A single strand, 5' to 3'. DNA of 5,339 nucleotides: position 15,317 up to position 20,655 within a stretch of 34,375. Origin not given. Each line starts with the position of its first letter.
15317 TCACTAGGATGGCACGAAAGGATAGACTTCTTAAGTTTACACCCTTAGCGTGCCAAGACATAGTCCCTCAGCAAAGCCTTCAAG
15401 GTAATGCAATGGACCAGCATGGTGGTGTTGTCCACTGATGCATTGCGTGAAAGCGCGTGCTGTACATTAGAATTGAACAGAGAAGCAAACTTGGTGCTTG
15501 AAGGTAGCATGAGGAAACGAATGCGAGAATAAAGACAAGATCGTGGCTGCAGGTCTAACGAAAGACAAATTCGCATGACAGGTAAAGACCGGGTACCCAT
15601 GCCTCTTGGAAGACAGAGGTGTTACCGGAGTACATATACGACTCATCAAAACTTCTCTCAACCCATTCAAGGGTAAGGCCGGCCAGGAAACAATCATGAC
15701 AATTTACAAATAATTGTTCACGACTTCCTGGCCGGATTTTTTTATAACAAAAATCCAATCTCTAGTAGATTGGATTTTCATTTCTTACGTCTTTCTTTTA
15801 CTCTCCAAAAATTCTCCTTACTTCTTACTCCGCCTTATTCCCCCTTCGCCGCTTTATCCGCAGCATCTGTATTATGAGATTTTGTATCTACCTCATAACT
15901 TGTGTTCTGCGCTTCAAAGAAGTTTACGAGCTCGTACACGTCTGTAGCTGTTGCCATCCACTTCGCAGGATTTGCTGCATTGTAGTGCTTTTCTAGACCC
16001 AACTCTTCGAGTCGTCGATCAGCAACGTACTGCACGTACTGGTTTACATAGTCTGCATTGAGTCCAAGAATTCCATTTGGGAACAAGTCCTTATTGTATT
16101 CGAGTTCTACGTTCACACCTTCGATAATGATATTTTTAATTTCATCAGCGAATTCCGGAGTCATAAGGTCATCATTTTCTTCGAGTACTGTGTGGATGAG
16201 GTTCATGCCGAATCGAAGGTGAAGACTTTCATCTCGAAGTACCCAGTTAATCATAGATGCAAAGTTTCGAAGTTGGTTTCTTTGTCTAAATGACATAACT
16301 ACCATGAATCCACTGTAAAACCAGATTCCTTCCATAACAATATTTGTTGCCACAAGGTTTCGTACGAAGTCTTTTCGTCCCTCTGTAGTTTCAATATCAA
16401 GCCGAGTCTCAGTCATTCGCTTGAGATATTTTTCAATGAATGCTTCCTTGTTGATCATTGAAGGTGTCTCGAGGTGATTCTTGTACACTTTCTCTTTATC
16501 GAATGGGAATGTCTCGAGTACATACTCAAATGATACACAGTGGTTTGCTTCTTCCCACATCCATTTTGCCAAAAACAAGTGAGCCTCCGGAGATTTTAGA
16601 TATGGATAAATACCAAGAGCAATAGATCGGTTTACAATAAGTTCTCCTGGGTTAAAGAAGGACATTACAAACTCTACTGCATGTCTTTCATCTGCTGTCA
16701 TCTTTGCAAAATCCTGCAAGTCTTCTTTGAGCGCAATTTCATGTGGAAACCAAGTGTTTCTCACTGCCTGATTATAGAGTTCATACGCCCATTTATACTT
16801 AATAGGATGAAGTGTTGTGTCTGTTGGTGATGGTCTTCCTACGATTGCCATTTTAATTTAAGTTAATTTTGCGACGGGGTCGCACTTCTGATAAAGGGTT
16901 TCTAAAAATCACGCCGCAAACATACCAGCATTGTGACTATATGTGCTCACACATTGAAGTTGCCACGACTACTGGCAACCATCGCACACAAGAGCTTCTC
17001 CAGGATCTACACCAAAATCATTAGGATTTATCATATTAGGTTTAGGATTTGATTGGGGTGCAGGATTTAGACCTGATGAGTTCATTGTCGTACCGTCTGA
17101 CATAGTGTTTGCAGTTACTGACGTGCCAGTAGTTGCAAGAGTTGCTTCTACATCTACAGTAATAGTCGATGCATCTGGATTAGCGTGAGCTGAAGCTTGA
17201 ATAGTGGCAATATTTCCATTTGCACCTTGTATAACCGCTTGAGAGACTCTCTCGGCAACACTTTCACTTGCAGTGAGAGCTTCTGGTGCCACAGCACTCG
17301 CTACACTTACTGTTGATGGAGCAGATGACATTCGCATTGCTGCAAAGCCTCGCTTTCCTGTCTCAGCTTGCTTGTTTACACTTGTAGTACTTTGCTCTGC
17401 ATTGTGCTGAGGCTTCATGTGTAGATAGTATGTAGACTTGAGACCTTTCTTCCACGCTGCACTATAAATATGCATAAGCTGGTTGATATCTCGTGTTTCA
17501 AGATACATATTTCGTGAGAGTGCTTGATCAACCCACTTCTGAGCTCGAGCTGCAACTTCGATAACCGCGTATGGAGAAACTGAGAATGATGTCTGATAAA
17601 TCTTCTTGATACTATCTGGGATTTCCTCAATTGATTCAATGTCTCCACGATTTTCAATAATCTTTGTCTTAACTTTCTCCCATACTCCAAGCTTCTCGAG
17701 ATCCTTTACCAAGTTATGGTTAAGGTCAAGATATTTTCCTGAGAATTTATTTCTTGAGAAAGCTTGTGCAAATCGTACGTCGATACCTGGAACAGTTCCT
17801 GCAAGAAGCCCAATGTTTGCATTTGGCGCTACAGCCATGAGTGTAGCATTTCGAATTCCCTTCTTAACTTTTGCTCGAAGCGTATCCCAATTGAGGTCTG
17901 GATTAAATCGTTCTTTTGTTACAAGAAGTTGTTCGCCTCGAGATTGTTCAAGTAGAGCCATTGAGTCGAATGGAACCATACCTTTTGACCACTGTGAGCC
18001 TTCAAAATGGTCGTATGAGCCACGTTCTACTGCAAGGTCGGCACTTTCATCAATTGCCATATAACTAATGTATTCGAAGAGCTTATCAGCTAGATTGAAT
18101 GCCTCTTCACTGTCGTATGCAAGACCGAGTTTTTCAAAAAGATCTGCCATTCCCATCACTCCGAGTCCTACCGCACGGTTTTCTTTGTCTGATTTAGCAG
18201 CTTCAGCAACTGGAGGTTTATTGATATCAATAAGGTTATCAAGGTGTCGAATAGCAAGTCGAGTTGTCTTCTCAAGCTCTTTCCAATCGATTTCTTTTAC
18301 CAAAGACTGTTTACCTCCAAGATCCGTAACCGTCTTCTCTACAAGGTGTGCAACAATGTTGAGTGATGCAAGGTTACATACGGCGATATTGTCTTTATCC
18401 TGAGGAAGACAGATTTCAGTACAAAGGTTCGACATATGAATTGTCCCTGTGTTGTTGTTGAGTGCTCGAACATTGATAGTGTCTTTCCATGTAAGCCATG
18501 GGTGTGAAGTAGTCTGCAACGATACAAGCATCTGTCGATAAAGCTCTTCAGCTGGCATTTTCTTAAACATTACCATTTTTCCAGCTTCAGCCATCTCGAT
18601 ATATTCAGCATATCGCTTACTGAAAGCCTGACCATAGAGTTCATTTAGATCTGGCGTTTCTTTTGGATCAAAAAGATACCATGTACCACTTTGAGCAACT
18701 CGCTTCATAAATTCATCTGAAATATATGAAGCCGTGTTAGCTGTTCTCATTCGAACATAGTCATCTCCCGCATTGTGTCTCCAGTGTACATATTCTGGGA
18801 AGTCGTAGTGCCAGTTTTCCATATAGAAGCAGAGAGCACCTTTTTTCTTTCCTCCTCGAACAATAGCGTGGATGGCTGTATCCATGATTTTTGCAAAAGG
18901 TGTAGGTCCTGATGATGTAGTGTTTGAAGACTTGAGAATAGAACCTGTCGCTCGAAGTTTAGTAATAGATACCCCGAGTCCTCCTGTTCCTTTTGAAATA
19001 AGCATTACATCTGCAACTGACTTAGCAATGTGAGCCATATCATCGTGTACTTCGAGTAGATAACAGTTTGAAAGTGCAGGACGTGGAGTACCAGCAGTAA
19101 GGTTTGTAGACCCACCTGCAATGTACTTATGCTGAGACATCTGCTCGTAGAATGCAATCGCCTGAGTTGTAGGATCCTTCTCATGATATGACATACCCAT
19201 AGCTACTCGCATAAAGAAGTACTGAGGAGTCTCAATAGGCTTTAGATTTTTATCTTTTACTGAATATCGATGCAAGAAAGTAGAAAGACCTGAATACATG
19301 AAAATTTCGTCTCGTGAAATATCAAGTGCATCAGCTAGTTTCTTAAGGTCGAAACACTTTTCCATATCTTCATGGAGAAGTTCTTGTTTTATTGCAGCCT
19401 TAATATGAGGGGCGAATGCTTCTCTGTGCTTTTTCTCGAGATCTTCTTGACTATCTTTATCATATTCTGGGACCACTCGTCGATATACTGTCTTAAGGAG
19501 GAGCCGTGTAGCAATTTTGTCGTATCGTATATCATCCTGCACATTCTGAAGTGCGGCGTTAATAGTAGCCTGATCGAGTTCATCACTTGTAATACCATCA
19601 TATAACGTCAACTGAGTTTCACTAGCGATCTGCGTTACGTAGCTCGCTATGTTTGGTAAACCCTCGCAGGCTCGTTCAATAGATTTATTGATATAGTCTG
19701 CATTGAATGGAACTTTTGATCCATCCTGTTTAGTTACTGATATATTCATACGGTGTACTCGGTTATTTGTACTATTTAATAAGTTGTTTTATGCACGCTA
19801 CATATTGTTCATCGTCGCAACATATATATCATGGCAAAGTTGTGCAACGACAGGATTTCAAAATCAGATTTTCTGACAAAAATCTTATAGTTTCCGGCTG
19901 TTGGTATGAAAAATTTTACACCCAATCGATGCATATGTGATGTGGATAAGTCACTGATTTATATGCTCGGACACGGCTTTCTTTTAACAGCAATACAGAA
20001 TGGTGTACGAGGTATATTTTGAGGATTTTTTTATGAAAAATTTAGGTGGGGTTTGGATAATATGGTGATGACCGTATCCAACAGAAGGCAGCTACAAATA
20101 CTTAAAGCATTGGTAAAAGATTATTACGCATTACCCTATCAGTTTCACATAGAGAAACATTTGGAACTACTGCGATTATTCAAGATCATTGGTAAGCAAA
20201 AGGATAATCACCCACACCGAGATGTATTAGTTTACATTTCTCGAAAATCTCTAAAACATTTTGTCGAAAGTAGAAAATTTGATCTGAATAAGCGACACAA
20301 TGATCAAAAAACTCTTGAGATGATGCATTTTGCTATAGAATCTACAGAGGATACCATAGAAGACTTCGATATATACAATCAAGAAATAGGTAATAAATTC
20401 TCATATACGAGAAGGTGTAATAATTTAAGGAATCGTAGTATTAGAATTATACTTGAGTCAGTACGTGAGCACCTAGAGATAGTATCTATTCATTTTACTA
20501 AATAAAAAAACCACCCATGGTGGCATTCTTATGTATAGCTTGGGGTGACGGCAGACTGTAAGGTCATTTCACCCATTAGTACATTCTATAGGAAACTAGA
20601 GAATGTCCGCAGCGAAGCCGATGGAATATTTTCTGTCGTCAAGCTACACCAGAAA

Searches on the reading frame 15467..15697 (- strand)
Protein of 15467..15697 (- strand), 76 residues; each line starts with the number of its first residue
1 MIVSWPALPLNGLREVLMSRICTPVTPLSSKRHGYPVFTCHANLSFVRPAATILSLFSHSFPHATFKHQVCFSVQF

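Call 11: search_protein_families(library=pfam, proteins=[window:15467-15697:-], max_evalue=0.01)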
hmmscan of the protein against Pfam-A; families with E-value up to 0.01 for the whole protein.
window:15467-15697:- (76 aa): 0 families

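Call 52: search_protein_families(library=pfam, proteins=[L031:4025-4699:+, L031:4716-5507:+, L031:5516-6154:+], max_evalue=0.1)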
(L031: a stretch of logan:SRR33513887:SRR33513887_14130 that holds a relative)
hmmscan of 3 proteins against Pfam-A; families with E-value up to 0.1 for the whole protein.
L031:4025-4699:+ (225 aa): 0 families

L031:4716-5507:+ (264 aa): 0 families

L031:5516-6154:+ (213 aa): 11 families
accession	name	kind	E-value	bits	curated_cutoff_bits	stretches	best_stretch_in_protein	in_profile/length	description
PF07719.23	TPR_2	-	5.6e-08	32.8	27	1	49-67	7-25/34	Tetratricopeptide repeat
PF14559.12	TPR_19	-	0.00014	22.5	25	1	16-83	1-65/68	Tetratricopeptide repeat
PF23914.1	TPR_CcmH_CycH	-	0.0015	18.8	42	1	68-113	42-87/158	Cytochrome c-type biogenesis protein H TPR domain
PF13181.12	TPR_8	-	0.002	18.6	25.7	1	48-68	6-26/34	Tetratricopeptide repeat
PF13432.12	TPR_16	-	0.0093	16.8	32.7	1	16-70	7-57/65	Tetratricopeptide repeat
PF13428.12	TPR_14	-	0.013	16.5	23.5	0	48-82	6-41/44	Tetratricopeptide repeat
PF00515.34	TPR_1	-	0.015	15.5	27.8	0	49-64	7-22/34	Tetratricopeptide repeat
PF12895.13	ANAPC3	-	0.02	15.6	27.2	0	16-64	33-77/82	Anaphase-promoting complex, cyclosome, subunit 3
PF24760.1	TPR_IF140_C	-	0.036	14.9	27.4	0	121-149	5-33/124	IF140 C-terminal TPR domain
PF19964.5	EAD11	-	0.048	14.1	26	0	9-45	2-34/80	Effector-associated domain 11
PF09384.15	UTP15_C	-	0.072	13.3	33.1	0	3-32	12-41/147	UTP15 C terminal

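Call 53: search_protein_families(library=padloc, proteins=[L031:4025-4699:+, L031:4716-5507:+, L031:5516-6154:+], max_evalue=0.1)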
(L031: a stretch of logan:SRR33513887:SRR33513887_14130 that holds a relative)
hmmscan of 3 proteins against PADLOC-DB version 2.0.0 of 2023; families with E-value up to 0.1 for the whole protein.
L031:4025-4699:+ (225 aa): 0 families

L031:4716-5507:+ (264 aa): 0 families

L031:5516-6154:+ (213 aa): 1 family
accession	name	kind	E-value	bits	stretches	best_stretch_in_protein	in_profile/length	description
PDLC01031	Csx1/Csm6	-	0.018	12.5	1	8-139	139-229/357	CARF+HEPN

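Call 56: find_homologous_proteins(query=window:15470-15697:-, max_evalue=1)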
Query window:15470-15697:-: 1 candidates shared short words with the query, none scored E <= 1.

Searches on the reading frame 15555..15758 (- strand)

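Call 11: search_protein_families(library=pfam, proteins=[window:15555-15758:-], max_evalue=0.01)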
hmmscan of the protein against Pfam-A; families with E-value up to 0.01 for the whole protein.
window:15555-15758:- (67 aa): 0 families

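Call 52: search_protein_families(library=pfam, proteins=[L031:4025-4699:+, L031:4716-5507:+, L031:5516-6154:+], max_evalue=0.1)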
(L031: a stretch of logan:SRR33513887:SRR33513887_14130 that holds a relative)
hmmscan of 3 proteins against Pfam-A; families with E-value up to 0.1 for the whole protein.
L031:4025-4699:+ (225 aa): 0 families

L031:4716-5507:+ (264 aa): 0 families

L031:5516-6154:+ (213 aa): 11 families
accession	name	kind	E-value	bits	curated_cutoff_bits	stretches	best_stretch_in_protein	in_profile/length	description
PF07719.23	TPR_2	-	5.6e-08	32.8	27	1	49-67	7-25/34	Tetratricopeptide repeat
PF14559.12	TPR_19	-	0.00014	22.5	25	1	16-83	1-65/68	Tetratricopeptide repeat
PF23914.1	TPR_CcmH_CycH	-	0.0015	18.8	42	1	68-113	42-87/158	Cytochrome c-type biogenesis protein H TPR domain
PF13181.12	TPR_8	-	0.002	18.6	25.7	1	48-68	6-26/34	Tetratricopeptide repeat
PF13432.12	TPR_16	-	0.0093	16.8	32.7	1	16-70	7-57/65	Tetratricopeptide repeat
PF13428.12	TPR_14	-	0.013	16.5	23.5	0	48-82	6-41/44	Tetratricopeptide repeat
PF00515.34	TPR_1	-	0.015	15.5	27.8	0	49-64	7-22/34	Tetratricopeptide repeat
PF12895.13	ANAPC3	-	0.02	15.6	27.2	0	16-64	33-77/82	Anaphase-promoting complex, cyclosome, subunit 3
PF24760.1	TPR_IF140_C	-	0.036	14.9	27.4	0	121-149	5-33/124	IF140 C-terminal TPR domain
PF19964.5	EAD11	-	0.048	14.1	26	0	9-45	2-34/80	Effector-associated domain 11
PF09384.15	UTP15_C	-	0.072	13.3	33.1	0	3-32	12-41/147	UTP15 C terminal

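Call 53: search_protein_families(library=padloc, proteins=[L031:4025-4699:+, L031:4716-5507:+, L031:5516-6154:+], max_evalue=0.1)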
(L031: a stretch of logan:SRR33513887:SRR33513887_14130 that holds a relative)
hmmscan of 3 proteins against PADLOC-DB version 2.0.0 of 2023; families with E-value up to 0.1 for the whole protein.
L031:4025-4699:+ (225 aa): 0 families

L031:4716-5507:+ (264 aa): 0 families

L031:5516-6154:+ (213 aa): 1 family
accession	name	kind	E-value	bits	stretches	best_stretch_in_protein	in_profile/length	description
PDLC01031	Csx1/Csm6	-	0.018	12.5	1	8-139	139-229/357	CARF+HEPN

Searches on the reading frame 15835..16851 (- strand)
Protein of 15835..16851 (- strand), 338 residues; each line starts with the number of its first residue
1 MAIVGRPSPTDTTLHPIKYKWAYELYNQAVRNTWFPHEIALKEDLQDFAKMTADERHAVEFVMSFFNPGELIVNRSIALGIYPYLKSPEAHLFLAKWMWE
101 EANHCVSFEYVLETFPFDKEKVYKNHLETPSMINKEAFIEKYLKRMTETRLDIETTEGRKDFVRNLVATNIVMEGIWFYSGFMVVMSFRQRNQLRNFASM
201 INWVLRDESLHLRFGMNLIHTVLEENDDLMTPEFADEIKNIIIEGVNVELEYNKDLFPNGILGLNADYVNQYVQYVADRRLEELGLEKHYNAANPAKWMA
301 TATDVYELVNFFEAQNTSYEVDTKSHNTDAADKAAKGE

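Call 11: search_protein_families(library=pfam, proteins=[window:15835-16851:-], max_evalue=0.01)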
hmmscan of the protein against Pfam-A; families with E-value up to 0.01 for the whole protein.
window:15835-16851:- (338 aa): 2 families
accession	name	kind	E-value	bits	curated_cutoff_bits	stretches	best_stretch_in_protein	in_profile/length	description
PF00268.27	Ribonuc_red_sm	-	2.4e-75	254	33.6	1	13-295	3-281/281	Ribonucleotide reductase, small chain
PF02332.24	Phenol_Hydrox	-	0.0089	16.1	24.4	0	148-225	152-229/230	Methane/Phenol/Alkene Hydroxylase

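Call 52: search_protein_families(library=pfam, proteins=[L031:4025-4699:+, L031:4716-5507:+, L031:5516-6154:+], max_evalue=0.1)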
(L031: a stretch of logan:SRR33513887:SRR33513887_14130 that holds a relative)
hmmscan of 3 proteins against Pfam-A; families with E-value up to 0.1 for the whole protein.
L031:4025-4699:+ (225 aa): 0 families

L031:4716-5507:+ (264 aa): 0 families

L031:5516-6154:+ (213 aa): 11 families
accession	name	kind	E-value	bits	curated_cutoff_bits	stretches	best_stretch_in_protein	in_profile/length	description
PF07719.23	TPR_2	-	5.6e-08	32.8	27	1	49-67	7-25/34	Tetratricopeptide repeat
PF14559.12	TPR_19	-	0.00014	22.5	25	1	16-83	1-65/68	Tetratricopeptide repeat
PF23914.1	TPR_CcmH_CycH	-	0.0015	18.8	42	1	68-113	42-87/158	Cytochrome c-type biogenesis protein H TPR domain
PF13181.12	TPR_8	-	0.002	18.6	25.7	1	48-68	6-26/34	Tetratricopeptide repeat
PF13432.12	TPR_16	-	0.0093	16.8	32.7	1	16-70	7-57/65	Tetratricopeptide repeat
PF13428.12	TPR_14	-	0.013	16.5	23.5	0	48-82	6-41/44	Tetratricopeptide repeat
PF00515.34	TPR_1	-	0.015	15.5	27.8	0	49-64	7-22/34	Tetratricopeptide repeat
PF12895.13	ANAPC3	-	0.02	15.6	27.2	0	16-64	33-77/82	Anaphase-promoting complex, cyclosome, subunit 3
PF24760.1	TPR_IF140_C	-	0.036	14.9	27.4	0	121-149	5-33/124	IF140 C-terminal TPR domain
PF19964.5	EAD11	-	0.048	14.1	26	0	9-45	2-34/80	Effector-associated domain 11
PF09384.15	UTP15_C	-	0.072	13.3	33.1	0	3-32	12-41/147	UTP15 C terminal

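Call 53: search_protein_families(library=padloc, proteins=[L031:4025-4699:+, L031:4716-5507:+, L031:5516-6154:+], max_evalue=0.1)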
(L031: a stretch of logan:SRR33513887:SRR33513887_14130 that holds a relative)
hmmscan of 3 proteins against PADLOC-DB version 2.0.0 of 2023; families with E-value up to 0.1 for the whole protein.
L031:4025-4699:+ (225 aa): 0 families

L031:4716-5507:+ (264 aa): 0 families

L031:5516-6154:+ (213 aa): 1 family
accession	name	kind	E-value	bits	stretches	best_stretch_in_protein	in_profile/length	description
PDLC01031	Csx1/Csm6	-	0.018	12.5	1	8-139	139-229/357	CARF+HEPN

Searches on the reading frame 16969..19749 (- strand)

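Call 11: search_protein_families(library=pfam, proteins=[window:16969-19749:-], max_evalue=0.01)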
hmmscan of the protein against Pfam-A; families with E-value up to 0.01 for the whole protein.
window:16969-19749:- (926 aa): 3 families
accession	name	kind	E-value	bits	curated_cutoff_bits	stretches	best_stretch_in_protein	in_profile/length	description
PF02867.20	Ribonuc_red_lgC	-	1.6e-158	529.1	23.9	1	227-776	1-523/523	Ribonucleotide reductase, barrel domain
PF00317.26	Ribonuc_red_lgN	-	1.2e-17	64.1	28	1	152-223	5-76/77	Ribonucleotide reductase, all-alpha domain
PF03477.21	ATP-cone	-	3.4e-11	44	25.8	1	4-73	2-74/88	ATP cone domain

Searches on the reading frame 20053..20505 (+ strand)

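Call 87: search_protein_families(library=pfam, proteins=[window:20053-20505:+], max_evalue=0.001)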
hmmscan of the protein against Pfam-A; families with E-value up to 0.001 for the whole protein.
window:20053-20505:+ (150 aa): 1 family
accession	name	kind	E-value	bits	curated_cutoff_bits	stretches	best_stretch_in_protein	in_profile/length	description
PF18061.6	CRISPR_Cas9_WED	-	0.00078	20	27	1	65-145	40-120/131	CRISPR-Cas9 WED domain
